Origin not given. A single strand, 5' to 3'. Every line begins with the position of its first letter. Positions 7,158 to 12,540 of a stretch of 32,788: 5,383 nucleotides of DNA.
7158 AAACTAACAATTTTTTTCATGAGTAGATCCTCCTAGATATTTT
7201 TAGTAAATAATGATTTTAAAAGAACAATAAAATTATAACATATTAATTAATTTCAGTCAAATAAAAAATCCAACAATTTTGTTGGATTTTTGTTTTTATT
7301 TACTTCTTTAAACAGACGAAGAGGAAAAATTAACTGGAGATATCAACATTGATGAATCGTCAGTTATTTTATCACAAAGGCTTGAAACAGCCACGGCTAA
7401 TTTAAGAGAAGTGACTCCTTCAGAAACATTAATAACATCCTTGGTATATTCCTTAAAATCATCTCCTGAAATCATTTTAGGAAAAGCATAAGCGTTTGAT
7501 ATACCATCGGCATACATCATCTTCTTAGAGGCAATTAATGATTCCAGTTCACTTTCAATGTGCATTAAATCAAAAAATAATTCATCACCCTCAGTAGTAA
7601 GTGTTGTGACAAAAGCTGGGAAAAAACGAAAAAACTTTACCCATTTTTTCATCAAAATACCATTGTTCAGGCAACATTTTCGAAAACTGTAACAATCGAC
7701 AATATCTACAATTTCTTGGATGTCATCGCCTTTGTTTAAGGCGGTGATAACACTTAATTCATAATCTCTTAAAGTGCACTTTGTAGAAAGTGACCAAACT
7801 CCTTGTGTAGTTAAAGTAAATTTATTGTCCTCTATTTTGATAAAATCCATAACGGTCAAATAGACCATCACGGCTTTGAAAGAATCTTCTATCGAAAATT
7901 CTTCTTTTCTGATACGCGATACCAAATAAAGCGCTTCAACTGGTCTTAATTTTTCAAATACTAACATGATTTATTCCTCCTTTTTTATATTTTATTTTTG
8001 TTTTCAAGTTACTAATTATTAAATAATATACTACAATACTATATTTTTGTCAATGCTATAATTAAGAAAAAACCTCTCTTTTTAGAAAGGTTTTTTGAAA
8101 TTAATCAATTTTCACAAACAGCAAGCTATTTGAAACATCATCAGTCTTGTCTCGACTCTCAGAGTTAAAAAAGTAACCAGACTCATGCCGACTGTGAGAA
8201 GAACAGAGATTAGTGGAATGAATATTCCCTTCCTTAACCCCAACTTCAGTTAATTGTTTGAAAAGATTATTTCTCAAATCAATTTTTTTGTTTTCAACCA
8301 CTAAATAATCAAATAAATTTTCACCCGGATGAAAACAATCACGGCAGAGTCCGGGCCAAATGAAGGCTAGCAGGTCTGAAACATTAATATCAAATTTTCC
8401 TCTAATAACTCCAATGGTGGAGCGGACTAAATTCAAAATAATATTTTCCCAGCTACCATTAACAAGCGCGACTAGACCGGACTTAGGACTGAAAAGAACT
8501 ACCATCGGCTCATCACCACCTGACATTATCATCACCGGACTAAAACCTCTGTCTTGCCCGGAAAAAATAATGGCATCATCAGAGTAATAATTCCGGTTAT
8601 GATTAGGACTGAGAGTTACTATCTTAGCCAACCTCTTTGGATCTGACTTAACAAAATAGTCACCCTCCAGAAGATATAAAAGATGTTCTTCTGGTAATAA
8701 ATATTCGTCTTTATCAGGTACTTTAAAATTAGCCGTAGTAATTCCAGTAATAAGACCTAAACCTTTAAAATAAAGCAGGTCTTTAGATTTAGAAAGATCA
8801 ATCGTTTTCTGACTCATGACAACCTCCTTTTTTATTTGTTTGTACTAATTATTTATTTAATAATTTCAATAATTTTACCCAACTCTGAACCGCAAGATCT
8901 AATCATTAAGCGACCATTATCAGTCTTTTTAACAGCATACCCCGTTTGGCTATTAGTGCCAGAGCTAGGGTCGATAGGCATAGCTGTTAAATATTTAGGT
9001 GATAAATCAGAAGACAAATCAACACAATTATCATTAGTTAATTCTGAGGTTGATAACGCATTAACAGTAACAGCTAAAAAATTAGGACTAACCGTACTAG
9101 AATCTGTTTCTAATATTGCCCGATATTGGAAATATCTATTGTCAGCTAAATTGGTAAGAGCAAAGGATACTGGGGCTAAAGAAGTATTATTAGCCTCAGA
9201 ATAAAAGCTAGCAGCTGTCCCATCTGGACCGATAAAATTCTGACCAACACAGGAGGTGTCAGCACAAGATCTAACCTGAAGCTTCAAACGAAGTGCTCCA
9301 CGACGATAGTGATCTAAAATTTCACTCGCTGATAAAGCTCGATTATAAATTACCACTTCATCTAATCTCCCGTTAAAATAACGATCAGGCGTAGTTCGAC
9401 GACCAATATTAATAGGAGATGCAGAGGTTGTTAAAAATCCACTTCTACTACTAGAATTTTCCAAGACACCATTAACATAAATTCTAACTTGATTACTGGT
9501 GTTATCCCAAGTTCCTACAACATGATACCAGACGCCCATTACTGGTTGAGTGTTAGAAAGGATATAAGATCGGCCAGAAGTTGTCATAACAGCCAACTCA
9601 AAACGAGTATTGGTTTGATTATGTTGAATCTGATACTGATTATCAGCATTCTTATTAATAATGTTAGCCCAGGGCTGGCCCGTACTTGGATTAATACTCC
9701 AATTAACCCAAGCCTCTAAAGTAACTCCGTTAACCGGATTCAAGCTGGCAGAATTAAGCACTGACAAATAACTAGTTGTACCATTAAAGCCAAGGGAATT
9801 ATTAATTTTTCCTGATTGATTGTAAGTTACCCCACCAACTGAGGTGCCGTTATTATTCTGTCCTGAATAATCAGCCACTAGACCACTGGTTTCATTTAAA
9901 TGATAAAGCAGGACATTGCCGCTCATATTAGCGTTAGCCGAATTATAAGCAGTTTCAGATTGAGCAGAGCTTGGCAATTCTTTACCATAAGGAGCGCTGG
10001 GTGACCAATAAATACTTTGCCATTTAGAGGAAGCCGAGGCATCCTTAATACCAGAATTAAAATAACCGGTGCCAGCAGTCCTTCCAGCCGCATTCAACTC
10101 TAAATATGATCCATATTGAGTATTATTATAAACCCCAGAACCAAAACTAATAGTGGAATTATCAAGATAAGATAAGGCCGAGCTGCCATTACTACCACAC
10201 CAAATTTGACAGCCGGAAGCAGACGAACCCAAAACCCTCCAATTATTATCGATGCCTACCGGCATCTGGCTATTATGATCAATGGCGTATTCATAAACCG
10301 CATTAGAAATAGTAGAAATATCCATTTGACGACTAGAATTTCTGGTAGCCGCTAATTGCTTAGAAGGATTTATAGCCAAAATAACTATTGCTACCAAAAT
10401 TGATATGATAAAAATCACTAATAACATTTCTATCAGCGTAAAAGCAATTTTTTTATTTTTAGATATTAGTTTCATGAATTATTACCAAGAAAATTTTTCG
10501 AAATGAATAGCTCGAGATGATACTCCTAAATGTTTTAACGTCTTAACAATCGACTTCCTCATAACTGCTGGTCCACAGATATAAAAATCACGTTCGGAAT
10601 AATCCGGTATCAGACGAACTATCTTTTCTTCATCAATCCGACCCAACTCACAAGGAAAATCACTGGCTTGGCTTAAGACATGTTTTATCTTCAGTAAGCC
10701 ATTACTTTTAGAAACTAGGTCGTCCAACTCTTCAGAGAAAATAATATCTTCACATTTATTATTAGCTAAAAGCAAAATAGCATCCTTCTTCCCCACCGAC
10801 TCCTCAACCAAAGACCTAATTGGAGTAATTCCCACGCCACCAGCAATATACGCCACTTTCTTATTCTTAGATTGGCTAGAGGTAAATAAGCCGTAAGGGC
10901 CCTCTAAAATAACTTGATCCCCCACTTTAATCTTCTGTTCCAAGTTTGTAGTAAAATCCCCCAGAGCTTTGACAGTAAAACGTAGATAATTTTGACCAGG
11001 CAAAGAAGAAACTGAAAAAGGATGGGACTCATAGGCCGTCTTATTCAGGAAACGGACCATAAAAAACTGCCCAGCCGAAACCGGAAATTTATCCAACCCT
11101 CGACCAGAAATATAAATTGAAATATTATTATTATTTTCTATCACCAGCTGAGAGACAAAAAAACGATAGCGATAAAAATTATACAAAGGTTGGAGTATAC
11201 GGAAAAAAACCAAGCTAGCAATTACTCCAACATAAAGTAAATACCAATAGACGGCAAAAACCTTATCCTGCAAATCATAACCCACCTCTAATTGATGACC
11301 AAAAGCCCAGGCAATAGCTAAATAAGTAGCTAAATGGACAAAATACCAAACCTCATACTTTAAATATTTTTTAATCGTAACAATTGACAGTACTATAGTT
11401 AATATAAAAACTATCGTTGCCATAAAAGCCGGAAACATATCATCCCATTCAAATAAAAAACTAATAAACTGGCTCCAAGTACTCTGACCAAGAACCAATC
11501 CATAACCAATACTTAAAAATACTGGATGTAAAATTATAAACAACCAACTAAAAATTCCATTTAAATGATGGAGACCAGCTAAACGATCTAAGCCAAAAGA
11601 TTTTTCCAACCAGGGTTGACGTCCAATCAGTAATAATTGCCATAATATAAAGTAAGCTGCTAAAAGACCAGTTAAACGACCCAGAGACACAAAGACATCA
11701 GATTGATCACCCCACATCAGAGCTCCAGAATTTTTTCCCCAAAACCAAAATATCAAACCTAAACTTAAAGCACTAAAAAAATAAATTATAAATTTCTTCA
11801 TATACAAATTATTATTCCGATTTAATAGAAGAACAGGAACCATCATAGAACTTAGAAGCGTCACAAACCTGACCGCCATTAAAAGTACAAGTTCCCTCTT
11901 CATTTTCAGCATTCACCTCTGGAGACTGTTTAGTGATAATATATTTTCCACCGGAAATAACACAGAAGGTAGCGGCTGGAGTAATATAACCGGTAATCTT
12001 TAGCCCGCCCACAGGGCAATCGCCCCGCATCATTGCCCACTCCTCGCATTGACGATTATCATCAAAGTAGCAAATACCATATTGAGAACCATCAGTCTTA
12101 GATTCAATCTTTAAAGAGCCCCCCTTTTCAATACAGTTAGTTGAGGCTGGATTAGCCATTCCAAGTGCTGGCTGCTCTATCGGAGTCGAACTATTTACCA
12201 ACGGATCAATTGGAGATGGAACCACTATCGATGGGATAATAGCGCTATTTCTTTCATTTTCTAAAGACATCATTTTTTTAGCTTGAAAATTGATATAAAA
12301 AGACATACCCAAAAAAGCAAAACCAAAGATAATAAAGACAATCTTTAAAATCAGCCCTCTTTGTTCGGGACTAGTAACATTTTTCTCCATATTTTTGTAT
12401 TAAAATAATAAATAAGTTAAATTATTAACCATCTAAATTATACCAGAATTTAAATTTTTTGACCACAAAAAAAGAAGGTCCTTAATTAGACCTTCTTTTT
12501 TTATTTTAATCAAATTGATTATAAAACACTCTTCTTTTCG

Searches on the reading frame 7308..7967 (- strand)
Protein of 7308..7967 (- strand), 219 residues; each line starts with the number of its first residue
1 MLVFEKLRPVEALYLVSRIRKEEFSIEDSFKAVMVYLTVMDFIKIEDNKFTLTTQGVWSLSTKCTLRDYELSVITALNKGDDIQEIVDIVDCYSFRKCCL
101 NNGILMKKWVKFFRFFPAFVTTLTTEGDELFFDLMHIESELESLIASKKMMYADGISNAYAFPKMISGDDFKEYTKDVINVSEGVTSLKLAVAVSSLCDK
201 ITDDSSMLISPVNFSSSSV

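Call 12: search_protein_families(library=pfam, proteins=[window:7308-7967:-], max_evalue=0.01)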
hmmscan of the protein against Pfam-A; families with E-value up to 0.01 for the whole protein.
window:7308-7967:- (219 aa): 0 families

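Call 16: find_encoding_contigs(protein=window:7308-7967:-, flank=10000, max_places=6)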
Protein window:7308-7967:- (219 aa): no gene with exactly this product is on record in the collection.

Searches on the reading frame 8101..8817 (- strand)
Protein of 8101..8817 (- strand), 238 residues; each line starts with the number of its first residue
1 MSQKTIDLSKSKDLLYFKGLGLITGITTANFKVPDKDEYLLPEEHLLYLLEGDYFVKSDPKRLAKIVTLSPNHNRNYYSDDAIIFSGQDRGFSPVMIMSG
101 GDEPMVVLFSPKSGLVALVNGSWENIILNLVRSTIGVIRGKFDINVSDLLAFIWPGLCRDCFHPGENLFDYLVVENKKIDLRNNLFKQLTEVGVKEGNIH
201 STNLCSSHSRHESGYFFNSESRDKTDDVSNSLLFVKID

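Call 12: search_protein_families(library=pfam, proteins=[window:8101-8817:-], max_evalue=0.01)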
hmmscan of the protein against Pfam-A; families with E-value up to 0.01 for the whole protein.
window:8101-8817:- (238 aa): 1 family
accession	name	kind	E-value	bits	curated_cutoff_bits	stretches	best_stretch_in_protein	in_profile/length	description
PF02578.20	Cu-oxidase_4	-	4.1e-09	36.7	22.9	1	105-210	99-217/238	Multi-copper polyphenol oxidoreductase laccase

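Call 84: find_encoding_contigs(protein=window:8101-8817:-, flank=10000, max_places=6)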
Protein window:8101-8817:- (238 aa): no gene with exactly this product is on record in the collection.

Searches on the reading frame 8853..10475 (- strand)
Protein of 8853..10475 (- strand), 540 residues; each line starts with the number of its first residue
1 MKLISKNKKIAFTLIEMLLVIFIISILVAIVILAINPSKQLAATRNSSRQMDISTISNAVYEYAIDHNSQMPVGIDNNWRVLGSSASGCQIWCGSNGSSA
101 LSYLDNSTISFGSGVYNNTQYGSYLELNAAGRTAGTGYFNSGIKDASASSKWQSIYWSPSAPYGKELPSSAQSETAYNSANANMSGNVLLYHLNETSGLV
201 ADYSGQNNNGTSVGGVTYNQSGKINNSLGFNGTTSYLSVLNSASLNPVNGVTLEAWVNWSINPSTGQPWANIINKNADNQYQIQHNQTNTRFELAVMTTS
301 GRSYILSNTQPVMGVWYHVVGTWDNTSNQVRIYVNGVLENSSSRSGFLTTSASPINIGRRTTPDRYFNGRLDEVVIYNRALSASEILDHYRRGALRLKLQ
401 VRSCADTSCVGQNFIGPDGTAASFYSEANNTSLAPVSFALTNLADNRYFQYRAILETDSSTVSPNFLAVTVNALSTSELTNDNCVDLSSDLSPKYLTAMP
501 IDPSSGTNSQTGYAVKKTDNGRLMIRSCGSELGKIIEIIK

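Call 12: search_protein_families(library=pfam, proteins=[window:8853-10475:-], max_evalue=0.01)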
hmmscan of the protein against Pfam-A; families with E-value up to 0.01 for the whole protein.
window:8853-10475:- (540 aa): 4 families
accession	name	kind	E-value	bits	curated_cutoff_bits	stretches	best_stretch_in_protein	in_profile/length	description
PF13385.13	Laminin_G_3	-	5.6e-32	111.4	27.6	1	231-386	1-150/151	Concanavalin A-like lectin/glucanases superfamily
PF07963.17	N_methyl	-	3.1e-05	23.8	21.2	1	7-31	2-26/27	Prokaryotic N-terminal methylation motif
PF02973.23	Sialidase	-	0.00011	22.2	26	1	322-388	111-183/189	Sialidase, N-terminal domain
PF00354.24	Pentaxin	-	0.0018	18.4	25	1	271-394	45-171/194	Pentaxin family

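Call 94: find_encoding_contigs(protein=window:8853-10475:-, flank=10000, max_places=6)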
Protein window:8853-10475:- (540 aa): no gene with exactly this product is on record in the collection.

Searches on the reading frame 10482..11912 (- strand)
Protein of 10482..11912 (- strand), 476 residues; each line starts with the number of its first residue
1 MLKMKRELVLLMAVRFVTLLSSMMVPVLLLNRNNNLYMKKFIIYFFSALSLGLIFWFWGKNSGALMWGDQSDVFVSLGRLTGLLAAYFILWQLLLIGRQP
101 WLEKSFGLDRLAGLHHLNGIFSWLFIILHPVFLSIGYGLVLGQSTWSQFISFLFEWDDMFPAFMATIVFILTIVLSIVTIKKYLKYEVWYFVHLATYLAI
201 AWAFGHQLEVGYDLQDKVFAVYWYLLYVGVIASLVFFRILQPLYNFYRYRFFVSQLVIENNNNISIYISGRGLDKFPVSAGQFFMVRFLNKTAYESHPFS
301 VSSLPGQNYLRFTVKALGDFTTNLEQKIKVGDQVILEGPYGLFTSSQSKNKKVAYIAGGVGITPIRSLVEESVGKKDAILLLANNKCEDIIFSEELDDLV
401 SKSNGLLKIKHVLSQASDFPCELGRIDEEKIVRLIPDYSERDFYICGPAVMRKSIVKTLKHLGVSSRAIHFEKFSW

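Call 12: search_protein_families(library=pfam, proteins=[window:10482-11912:-], max_evalue=0.01)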
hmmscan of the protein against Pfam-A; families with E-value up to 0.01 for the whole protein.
window:10482-11912:- (476 aa): 4 families
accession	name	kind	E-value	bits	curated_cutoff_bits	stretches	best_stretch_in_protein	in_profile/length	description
PF00175.26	NAD_binding_1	-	1.2e-14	55.3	22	1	356-455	2-107/109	Oxidoreductase NAD-binding domain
PF01794.25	Ferric_reduct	-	9.7e-12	45.5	28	1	81-203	1-120/121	Ferric reductase like transmembrane component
PF08022.18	FAD_binding_8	-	1.7e-10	41.4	22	1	256-341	9-106/109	FAD-binding domain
PF00970.30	FAD_binding_6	-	0.00044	21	21.1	1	278-343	30-97/99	Oxidoreductase FAD-binding domain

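Call 95: find_encoding_contigs(protein=window:10482-11912:-, flank=10000, max_places=6)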
Protein window:10482-11912:- (476 aa): no gene with exactly this product is on record in the collection.

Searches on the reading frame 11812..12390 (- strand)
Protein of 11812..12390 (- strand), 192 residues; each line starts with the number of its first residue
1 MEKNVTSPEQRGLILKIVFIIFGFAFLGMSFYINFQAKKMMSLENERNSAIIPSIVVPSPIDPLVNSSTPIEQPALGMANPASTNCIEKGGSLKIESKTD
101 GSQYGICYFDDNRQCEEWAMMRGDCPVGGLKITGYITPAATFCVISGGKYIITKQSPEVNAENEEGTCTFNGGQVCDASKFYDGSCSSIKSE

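Call 12: search_protein_families(library=pfam, proteins=[window:11812-12390:-], max_evalue=0.01)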
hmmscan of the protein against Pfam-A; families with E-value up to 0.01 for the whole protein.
window:11812-12390:- (192 aa): 1 family
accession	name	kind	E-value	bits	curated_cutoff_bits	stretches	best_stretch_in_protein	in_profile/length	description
PF03891.20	DUF333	-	4.6e-28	97.7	25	2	77-124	1-47/47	Domain of unknown function (DUF333)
